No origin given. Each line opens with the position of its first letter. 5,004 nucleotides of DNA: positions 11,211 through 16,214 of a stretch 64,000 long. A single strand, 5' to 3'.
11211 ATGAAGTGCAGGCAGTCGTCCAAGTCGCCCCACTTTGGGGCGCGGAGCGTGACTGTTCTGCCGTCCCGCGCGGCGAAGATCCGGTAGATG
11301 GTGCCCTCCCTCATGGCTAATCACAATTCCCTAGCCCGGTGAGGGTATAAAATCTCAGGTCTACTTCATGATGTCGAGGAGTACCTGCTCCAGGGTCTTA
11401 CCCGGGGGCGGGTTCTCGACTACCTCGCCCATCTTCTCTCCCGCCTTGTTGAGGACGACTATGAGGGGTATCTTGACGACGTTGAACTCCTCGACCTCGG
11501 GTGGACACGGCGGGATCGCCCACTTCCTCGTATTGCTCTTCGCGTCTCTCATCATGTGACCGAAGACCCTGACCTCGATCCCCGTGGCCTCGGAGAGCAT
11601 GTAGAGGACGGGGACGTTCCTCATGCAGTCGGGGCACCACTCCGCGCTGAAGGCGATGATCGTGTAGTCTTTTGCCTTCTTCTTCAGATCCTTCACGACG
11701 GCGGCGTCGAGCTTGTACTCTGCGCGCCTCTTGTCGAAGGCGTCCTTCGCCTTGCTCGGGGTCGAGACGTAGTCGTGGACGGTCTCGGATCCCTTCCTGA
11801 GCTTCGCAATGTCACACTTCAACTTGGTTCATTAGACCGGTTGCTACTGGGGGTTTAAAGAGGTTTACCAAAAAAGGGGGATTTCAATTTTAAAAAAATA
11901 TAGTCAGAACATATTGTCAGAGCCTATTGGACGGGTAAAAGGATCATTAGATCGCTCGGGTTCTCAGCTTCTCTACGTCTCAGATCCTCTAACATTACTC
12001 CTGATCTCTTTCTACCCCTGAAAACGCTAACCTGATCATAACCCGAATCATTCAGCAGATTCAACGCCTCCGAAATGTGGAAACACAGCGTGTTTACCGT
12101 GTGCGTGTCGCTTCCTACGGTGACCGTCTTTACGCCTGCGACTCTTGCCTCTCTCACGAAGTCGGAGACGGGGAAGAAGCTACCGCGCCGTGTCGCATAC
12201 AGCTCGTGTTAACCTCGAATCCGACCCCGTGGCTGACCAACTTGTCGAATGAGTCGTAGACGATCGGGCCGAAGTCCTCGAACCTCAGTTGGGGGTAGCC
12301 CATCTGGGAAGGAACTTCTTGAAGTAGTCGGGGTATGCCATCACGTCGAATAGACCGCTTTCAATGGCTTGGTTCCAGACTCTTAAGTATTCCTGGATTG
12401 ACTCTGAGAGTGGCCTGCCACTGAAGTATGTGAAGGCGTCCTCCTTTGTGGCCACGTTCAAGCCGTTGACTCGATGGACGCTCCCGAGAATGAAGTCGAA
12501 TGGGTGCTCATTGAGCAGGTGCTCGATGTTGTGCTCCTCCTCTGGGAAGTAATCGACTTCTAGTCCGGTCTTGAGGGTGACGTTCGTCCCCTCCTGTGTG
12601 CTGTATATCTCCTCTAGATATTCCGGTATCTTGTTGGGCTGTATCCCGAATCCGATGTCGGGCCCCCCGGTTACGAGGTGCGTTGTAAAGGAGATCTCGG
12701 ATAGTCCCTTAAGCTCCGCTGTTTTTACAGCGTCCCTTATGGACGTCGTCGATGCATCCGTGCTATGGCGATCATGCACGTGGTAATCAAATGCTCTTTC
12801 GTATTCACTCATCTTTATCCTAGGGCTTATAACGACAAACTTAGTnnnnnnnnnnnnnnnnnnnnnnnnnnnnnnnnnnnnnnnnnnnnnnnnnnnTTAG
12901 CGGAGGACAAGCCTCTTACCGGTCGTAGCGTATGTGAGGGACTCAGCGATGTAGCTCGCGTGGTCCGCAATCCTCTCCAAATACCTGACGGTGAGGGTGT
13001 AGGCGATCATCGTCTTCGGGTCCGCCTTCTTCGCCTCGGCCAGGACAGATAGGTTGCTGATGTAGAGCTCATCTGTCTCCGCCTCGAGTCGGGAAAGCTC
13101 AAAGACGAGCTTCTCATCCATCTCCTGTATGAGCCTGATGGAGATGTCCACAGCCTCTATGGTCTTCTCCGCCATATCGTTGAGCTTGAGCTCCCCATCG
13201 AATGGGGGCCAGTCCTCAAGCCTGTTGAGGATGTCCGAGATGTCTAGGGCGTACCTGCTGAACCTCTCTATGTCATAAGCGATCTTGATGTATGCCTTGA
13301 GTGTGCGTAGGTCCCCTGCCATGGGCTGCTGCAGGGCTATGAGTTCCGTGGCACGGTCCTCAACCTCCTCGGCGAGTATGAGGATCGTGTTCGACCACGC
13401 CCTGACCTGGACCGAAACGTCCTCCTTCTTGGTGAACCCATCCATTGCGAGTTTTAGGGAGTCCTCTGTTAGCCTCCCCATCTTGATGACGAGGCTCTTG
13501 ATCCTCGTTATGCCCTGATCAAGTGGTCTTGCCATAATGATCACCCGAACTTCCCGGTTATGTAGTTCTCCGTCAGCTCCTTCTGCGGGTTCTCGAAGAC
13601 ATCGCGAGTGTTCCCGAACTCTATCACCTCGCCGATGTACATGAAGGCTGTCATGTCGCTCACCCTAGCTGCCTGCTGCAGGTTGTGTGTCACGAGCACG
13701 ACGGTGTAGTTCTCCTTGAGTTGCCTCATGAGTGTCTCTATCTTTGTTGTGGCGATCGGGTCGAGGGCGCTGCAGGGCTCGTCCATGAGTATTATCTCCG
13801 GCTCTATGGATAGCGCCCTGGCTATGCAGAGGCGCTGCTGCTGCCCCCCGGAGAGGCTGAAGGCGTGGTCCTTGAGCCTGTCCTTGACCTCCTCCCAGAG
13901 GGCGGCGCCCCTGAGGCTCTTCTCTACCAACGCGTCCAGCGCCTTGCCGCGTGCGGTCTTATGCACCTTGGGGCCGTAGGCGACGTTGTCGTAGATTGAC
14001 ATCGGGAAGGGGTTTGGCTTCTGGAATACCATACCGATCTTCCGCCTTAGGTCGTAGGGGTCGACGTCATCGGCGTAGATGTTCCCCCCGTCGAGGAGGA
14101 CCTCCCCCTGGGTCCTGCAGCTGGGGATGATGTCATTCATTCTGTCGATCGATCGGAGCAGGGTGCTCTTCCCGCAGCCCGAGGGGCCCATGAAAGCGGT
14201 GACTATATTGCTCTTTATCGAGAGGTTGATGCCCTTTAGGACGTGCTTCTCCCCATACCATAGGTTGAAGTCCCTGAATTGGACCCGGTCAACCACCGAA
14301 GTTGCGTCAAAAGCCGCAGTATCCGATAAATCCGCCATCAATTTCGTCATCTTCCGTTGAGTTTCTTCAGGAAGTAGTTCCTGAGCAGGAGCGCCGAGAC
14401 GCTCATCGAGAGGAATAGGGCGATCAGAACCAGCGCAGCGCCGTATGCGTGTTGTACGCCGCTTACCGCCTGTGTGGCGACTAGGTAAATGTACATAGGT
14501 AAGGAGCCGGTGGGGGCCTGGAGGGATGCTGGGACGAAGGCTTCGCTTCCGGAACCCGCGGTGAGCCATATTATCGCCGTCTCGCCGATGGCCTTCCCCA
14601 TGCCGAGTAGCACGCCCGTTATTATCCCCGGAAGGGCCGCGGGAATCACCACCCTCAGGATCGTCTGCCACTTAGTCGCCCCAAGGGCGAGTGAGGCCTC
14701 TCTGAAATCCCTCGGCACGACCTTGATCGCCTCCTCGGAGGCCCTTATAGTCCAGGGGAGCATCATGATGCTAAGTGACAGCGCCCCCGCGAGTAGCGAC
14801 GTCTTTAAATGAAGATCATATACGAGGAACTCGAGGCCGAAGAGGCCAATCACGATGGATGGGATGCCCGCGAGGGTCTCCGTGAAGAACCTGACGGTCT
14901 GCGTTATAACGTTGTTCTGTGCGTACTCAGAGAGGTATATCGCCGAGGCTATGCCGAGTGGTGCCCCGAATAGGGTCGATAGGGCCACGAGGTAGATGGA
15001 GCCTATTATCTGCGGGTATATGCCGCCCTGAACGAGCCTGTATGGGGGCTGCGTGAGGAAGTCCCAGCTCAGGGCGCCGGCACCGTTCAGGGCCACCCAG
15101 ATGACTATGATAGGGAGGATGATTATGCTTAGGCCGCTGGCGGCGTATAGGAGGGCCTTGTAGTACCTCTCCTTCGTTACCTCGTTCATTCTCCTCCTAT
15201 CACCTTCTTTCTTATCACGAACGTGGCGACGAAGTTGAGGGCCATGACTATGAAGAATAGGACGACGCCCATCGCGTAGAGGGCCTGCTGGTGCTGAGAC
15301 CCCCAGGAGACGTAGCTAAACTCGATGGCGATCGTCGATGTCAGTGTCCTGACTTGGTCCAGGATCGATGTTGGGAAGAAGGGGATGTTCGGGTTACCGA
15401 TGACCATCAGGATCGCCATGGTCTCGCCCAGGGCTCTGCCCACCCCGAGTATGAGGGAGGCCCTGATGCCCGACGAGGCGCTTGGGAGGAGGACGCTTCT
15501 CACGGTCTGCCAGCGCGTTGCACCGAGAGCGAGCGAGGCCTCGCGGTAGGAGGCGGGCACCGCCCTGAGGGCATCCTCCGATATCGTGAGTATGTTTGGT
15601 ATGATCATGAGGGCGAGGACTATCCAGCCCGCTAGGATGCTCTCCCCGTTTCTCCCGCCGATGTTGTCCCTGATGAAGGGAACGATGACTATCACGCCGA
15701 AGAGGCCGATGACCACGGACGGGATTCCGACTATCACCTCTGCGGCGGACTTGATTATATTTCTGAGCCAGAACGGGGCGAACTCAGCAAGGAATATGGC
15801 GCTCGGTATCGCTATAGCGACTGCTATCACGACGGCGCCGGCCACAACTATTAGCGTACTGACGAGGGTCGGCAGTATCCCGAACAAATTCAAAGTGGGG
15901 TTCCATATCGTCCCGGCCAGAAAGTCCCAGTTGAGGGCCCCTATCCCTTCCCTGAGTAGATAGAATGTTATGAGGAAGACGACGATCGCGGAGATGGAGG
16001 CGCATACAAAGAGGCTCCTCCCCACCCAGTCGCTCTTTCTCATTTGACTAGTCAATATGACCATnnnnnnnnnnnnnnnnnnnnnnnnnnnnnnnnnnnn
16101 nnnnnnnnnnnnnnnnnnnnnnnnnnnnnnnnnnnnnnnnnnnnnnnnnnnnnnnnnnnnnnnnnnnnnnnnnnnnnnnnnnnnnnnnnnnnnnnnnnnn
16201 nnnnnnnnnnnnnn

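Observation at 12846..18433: Candidate archaeal phosphate-regulon box: oriented CTATATA at an exact 20-bp period in three promoters of the pst locus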

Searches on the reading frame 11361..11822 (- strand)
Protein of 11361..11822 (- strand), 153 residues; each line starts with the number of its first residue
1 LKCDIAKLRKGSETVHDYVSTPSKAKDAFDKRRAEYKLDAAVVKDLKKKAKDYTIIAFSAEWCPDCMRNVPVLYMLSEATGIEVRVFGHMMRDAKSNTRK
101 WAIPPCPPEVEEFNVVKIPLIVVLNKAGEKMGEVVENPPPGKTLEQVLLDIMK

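Call 14: search_protein_families(library=pfam, proteins=[window:11361-11822:-], max_evalue=0.01)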
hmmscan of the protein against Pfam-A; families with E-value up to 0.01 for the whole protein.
window:11361-11822:- (153 aa): 4 families
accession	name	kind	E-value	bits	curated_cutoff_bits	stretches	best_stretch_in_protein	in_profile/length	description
PF14595.12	Thioredoxin_9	-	1.1e-16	61.3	25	1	14-143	3-123/129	Thioredoxin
PF00085.26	Thioredoxin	-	8e-05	23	23.5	1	47-124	15-79/103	Thioredoxin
PF13728.12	TraF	-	0.00014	22.2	23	1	43-128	121-203/224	F plasmid transfer operon protein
PF13905.12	Thioredoxin_8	-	0.00051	20.8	27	0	52-78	2-28/94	Thioredoxin-like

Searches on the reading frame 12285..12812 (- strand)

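Call 14: search_protein_families(library=pfam, proteins=[window:12285-12812:-], max_evalue=0.01)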
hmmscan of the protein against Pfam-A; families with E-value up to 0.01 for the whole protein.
window:12285-12812:- (175 aa): 1 family
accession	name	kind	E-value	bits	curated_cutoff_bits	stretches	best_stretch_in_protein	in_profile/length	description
PF02811.25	PHP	-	4e-16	60.2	26.4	1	9-164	1-132/164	PHP domain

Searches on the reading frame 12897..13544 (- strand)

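Call 14: search_protein_families(library=pfam, proteins=[window:12897-13544:-], max_evalue=0.01)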
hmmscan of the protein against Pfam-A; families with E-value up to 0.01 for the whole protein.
window:12897-13544:- (215 aa): 1 family
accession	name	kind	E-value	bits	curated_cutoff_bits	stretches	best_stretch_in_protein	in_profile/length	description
PF01895.24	PhoU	-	2.1e-25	89.3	23.5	2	20-105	2-88/89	PhoU domain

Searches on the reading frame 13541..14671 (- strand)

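Call 14: search_protein_families(library=pfam, proteins=[window:13541-14671:-], max_evalue=0.01)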
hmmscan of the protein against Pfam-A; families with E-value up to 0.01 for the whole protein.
window:13541-14671:- (376 aa): 5 families
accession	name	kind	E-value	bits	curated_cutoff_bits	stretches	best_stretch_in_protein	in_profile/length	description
PF00005.33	ABC_tran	-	1.6e-29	103.7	25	1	145-300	1-136/137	ABC transporter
PF13304.12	AAA_21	-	1.1e-10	42.5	27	1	256-331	221-300/304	AAA domain, putative AbiEii toxin, Type IV TA system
PF02463.25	SMC_N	-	6.6e-06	26.2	40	1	261-340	122-208/220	RecF/RecN/SMC N terminal domain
PF03193.22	RsgA_GTPase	-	0.00056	20.2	30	1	145-177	97-128/174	RsgA GTPase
PF13555.12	AAA_29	-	0.0083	16.3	27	0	150-172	17-39/61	P-loop containing region of AAA domain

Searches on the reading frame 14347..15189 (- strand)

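Call 14: search_protein_families(library=pfam, proteins=[window:14347-15189:-], max_evalue=0.01)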
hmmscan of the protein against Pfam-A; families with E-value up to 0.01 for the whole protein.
window:14347-15189:- (280 aa): 1 family
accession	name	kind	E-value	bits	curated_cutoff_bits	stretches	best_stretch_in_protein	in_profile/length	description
PF00528.27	BPD_transp_1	-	7e-23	81.7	26.4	1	75-277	1-182/184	Binding-protein-dependent transport system inner membrane component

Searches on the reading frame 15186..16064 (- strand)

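Call 14: search_protein_families(library=pfam, proteins=[window:15186-16064:-], max_evalue=0.01)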
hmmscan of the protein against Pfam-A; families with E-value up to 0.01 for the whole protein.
window:15186-16064:- (292 aa): 1 family
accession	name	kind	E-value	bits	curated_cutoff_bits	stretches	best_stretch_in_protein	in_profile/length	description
PF00528.27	BPD_transp_1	-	1.1e-21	77.8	26.4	1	86-284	2-175/184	Binding-protein-dependent transport system inner membrane component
